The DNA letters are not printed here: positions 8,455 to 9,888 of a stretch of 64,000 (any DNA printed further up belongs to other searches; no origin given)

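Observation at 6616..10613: Soluble group-4-type [NiFe] hydrogenase module fused into one operon with HdrB- and HdrC-like subunits, next to a classical Mbh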

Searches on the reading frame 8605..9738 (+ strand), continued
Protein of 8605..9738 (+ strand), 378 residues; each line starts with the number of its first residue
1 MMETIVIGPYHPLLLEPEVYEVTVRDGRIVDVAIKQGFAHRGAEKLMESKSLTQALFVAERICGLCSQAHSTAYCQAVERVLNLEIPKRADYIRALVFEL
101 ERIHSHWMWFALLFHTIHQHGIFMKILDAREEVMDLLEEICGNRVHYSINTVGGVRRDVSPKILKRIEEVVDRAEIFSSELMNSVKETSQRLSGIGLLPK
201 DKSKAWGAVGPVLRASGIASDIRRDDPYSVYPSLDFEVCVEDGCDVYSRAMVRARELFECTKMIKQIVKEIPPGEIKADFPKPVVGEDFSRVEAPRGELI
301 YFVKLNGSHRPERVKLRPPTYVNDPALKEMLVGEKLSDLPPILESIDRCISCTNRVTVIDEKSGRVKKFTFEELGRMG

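Call 28: search_solved_structures(query=window:8605-9738:+, max_evalue=0.00001, show_alignments=1)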
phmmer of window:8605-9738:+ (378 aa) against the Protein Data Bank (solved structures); distinct sequences matched with E-value up to 0.00001: 118 (the best 60 are shown).
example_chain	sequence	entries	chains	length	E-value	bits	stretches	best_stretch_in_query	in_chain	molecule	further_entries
6cfw_L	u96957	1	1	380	3.5e-67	230.3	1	5-355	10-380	Membrane-bound hydrogenase subunit alpha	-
7z0s_E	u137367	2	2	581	1.8e-66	227.9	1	4-376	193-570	Formate hydrogenlyase subunit 5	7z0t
6u8y_L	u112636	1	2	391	3.2e-52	181.1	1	8-350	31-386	NADH dehydrogenase subunit D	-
2fug_4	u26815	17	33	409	2.3e-48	168.4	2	4-282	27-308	NADH-quinone oxidoreductase chain 4 | NADH-QUINONE OXIDOREDUCTASE SUBUNIT 4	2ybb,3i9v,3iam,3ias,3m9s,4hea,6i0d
7ar7_D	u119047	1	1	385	4.5e-48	167.4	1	4-282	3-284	NADH dehydrogenase [ubiquinone] iron-sulfur protein 2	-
7aqr_D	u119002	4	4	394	4.6e-48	167.4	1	4-282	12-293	NADH dehydrogenase subunit 7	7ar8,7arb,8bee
8e73_S2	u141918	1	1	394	1.5e-47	165.7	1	4-282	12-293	NDUS2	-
8bpx_D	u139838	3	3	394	1.6e-47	165.6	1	4-282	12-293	NADH dehydrogenase [ubiquinone] iron-sulfur protein 2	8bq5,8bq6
8qby_D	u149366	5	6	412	1.9e-46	162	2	6-271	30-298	NADH-quinone oxidoreductase subunit D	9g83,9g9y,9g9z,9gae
6x89_S2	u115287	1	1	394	3.1e-46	161.3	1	7-282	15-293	NDUS2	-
7a23_G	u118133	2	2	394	3.2e-46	161.3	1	4-282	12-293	Nad7m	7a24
7arc_D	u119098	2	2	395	6.2e-45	157.1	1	4-282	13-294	ND7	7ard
9iho_D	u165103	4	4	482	1.3e-44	156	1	28-280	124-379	NUCM (49 kDa) subunit of mitochondrial NADH:ubiquinone oxidoreductase (Complex I)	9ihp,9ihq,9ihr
7wfg_H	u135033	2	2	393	1.3e-43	152.7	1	5-275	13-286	NAD(P)H-quinone oxidoreductase subunit H, chloroplastic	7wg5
7eu3_H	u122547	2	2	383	1.3e-43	152.7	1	6-275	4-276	NAD(P)H-quinone oxidoreductase subunit H, chloroplastic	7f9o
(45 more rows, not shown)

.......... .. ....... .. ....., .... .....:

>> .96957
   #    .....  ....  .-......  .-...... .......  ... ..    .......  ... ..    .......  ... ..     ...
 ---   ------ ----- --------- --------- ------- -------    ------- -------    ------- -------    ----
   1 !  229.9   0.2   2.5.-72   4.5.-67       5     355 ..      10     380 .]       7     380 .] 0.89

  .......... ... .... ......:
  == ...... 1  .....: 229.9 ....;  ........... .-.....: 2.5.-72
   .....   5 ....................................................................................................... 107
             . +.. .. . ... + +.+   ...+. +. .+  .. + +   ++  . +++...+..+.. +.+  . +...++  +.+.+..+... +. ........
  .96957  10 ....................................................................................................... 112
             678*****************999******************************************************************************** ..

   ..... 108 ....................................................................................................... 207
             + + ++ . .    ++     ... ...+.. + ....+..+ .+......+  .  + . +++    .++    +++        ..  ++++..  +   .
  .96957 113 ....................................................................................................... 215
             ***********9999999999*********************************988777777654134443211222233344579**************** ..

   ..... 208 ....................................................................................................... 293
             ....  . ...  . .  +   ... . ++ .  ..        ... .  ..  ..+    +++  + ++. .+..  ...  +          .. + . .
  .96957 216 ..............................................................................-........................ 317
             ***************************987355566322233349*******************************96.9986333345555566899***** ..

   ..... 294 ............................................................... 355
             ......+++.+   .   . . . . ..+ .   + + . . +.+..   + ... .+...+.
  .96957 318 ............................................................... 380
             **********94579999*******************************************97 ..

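Call 49: find_encoding_contigs(protein=P0086, flank=7000, max_places=1)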
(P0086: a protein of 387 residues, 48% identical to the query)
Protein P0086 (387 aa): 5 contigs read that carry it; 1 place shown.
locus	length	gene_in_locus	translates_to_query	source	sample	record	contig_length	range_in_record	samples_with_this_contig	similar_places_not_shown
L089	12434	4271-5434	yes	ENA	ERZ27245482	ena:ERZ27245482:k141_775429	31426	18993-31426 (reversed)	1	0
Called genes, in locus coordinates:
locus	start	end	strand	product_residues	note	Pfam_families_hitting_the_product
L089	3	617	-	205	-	?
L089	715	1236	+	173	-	PF14512:TM1586_NiRdase (faint), PF00881:Nitroreductase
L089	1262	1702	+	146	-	PF01155:HypA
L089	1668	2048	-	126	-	PF02627:CMD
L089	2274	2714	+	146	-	PF12797:Fer4_2 (weak), PF12837:Fer4_6 (weak), PF12838:Fer4_7 (weak), PF13187:Fer4_9, PF13237:Fer4_10 (weak), PF13247:Fer4_11, PF12838:Fer4_7, PF13187:Fer4_9 (weak), +3 more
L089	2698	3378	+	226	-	PF00329:Complex1_30kDa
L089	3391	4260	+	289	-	PF02754:CCG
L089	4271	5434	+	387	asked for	PF00374:NiFeSe_Hases, PF00346:Complex1_49kDa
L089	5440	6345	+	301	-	PF01058:Oxidored_q6, PF00037:Fer4, PF12797:Fer4_2 (weak), PF12837:Fer4_6 (weak), PF13237:Fer4_10 (weak), PF14697:Fer4_21 (weak), PF12838:Fer4_7, PF13187:Fer4_9 (weak)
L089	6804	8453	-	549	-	PF00118:Cpn60_TCP1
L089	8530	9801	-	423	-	-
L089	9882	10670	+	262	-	PF01012:ETF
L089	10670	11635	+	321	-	PF01012:ETF, PF00766:ETF_alpha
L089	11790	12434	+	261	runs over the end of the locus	PF00696:AA_kinase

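Call 50: find_encoding_contigs(protein=P0115, flank=7000, max_places=1)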
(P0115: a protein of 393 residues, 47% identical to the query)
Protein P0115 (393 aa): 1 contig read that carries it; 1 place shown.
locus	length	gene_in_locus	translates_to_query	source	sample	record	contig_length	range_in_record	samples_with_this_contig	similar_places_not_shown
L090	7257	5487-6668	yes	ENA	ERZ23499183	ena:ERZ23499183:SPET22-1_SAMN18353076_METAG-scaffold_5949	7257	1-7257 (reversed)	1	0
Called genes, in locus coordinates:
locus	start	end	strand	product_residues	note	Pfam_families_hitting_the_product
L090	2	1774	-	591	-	?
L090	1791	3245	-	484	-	PF00361:Proton_antipo_M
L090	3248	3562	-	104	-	PF00420:Oxidored_q2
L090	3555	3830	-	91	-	-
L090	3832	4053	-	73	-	PF13244:MbhD (weak), PF00499:Oxidored_q3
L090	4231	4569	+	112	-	PF00507:Oxidored_q4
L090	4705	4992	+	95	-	PF01058:Oxidored_q6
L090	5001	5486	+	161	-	PF00329:Complex1_30kDa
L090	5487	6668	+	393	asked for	PF00374:NiFeSe_Hases, PF00346:Complex1_49kDa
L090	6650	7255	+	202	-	?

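Call 51: find_encoding_contigs(protein=P0043, flank=7000, max_places=1)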
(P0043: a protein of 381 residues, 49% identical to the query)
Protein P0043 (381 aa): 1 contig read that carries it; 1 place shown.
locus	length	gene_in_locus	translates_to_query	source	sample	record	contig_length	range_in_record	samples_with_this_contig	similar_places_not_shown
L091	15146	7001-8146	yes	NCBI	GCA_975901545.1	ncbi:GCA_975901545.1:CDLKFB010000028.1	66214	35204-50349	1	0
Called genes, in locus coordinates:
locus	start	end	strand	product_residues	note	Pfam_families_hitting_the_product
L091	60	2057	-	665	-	PF07992:Pyr_redox_2 (weak), PF00890:FAD_binding_2, PF01266:DAO (weak), PF13450:NAD_binding_8, PF13187:Fer4_9, PF00037:Fer4 (weak), PF12838:Fer4_7, PF13187:Fer4_9 (weak), +8 more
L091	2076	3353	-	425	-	PF00890:FAD_binding_2 (weak), PF01266:DAO (weak), PF07992:Pyr_redox_2 (weak), PF12831:FAD_oxidored, PF13450:NAD_binding_8, PF00037:Fer4, PF12797:Fer4_2 (weak), PF13187:Fer4_9, +5 more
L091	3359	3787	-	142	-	PF02662:FlpD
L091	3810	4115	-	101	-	-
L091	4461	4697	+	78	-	PF01037:AsnC_trans_reg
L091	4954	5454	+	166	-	PF12797:Fer4_2 (faint), PF12837:Fer4_6 (faint), PF00037:Fer4 (faint), PF14697:Fer4_21 (faint), PF12838:Fer4_7 (weak), PF13237:Fer4_10 (weak), PF13247:Fer4_11, PF12838:Fer4_7 (weak), +1 more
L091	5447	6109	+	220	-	PF00329:Complex1_30kDa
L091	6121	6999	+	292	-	PF02754:CCG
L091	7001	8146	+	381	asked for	PF00374:NiFeSe_Hases, PF00346:Complex1_49kDa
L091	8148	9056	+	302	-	PF01058:Oxidored_q6, PF13187:Fer4_9 (faint), PF13237:Fer4_10 (faint), PF13183:Fer4_8 (faint), PF00037:Fer4 (weak), PF14697:Fer4_21 (weak), PF12838:Fer4_7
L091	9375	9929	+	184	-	PF13187:Fer4_9, PF13183:Fer4_8, PF13484:Fer4_16 (faint), PF13534:Fer4_17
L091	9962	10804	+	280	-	PF02754:CCG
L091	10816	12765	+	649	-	PF00890:FAD_binding_2 (weak), PF12831:FAD_oxidored (weak), PF13450:NAD_binding_8 (weak), PF13187:Fer4_9 (weak), PF00037:Fer4, PF12837:Fer4_6 (weak), PF13187:Fer4_9, PF14697:Fer4_21, +12 more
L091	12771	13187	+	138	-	PF02662:FlpD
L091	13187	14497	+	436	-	PF01266:DAO (weak), PF07992:Pyr_redox_2 (weak), PF12831:FAD_oxidored, PF13450:NAD_binding_8 (weak), PF00037:Fer4, PF12797:Fer4_2 (weak), PF13187:Fer4_9 (weak), PF00037:Fer4 (weak), +7 more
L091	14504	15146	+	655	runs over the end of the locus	PF00890:FAD_binding_2, PF01266:DAO (weak), PF07992:Pyr_redox_2 (weak), PF00037:Fer4, PF12838:Fer4_7, PF13187:Fer4_9, PF13237:Fer4_10, PF14697:Fer4_21, +11 more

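Call 52: list_cluster_members(proteins=[P0029, P0043, P0086, P0103, P0033, P0092, P0097, P0116, P0024, P0006])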
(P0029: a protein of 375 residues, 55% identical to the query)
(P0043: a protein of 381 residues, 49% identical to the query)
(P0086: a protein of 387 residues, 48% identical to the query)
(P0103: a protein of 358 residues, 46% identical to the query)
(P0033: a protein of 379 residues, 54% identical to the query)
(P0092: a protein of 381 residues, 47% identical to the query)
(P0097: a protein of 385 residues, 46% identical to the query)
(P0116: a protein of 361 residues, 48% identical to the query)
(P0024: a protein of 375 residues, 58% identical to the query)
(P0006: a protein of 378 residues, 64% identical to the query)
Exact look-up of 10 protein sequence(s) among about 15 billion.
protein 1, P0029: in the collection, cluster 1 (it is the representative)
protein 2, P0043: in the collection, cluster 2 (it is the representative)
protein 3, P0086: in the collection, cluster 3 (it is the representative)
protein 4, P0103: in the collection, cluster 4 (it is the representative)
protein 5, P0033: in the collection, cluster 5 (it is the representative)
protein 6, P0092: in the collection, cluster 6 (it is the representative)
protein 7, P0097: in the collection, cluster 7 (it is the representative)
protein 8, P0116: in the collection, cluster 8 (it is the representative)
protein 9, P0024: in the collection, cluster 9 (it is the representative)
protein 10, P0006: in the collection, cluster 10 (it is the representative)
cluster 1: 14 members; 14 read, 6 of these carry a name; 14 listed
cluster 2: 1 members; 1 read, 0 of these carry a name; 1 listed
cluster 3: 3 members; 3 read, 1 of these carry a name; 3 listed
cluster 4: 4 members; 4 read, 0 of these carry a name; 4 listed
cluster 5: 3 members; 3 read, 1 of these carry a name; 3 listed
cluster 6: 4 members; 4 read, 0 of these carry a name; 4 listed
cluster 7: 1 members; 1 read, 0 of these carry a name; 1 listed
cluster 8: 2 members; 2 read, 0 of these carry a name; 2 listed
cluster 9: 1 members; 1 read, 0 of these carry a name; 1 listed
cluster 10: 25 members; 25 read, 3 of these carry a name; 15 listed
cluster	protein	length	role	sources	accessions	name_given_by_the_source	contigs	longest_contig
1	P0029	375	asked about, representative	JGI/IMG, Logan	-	NADH-quinone oxidoreductase subunit D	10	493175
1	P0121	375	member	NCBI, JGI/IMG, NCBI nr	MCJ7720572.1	MAG: nickel-dependent hydrogenase large subunit [Candidatus Hadarchaeum sp.] | NADH-quinone oxidoreductase subunit D | nickel-dependent hydrogenase large subunit [Candidatus Hadarchaeum sp.]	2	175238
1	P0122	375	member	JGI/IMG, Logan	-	NADH-quinone oxidoreductase subunit D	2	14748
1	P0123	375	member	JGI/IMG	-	NADH-quinone oxidoreductase subunit D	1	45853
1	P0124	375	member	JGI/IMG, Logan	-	NADH-quinone oxidoreductase subunit D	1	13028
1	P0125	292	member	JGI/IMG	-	NADH-quinone oxidoreductase subunit D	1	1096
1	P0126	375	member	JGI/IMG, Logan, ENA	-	-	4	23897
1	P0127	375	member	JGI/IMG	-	-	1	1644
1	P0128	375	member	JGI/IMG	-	-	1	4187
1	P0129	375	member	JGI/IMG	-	-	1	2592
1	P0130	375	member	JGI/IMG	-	-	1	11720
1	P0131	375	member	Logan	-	-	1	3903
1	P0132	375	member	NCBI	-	-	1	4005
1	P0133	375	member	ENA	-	-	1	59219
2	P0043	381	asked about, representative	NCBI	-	-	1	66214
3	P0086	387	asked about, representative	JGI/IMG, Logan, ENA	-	-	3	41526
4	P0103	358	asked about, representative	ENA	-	-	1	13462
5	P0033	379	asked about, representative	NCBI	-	-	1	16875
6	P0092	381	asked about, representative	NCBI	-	-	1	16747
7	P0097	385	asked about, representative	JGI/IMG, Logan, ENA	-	-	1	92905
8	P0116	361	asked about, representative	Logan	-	-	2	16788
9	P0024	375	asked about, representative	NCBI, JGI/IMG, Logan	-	-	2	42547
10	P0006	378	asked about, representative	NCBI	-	-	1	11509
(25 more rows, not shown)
